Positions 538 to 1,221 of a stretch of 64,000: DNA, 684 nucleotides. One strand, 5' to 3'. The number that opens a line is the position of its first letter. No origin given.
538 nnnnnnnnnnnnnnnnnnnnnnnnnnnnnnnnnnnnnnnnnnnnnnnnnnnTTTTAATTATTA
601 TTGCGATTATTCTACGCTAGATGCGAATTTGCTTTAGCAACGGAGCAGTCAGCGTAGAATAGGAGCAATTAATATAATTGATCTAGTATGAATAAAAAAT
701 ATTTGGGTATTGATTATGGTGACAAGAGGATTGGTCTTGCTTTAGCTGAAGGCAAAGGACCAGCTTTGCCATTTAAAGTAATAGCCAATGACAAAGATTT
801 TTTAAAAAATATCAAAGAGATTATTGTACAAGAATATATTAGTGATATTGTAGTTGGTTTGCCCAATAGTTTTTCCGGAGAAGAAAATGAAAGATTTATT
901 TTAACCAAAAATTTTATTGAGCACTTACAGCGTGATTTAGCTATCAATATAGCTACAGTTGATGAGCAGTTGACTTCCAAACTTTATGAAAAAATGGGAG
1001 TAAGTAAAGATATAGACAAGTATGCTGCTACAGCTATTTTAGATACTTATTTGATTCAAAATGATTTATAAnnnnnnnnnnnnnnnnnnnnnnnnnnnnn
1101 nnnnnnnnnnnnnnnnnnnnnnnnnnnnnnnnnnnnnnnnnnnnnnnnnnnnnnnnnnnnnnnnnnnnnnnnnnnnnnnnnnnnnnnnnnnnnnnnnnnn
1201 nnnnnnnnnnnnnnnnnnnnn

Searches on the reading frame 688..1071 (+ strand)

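Call 23: search_protein_families(library=pfam, proteins=[window:688-1071:+], max_evalue=0.001)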
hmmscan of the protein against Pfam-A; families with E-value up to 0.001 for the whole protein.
window:688-1071:+ (127 aa): 1 family
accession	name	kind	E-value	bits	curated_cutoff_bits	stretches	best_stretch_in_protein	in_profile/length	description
PF03652.20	RuvX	-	4.6e-25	89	29.2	1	4-122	2-132/134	Holliday junction resolvase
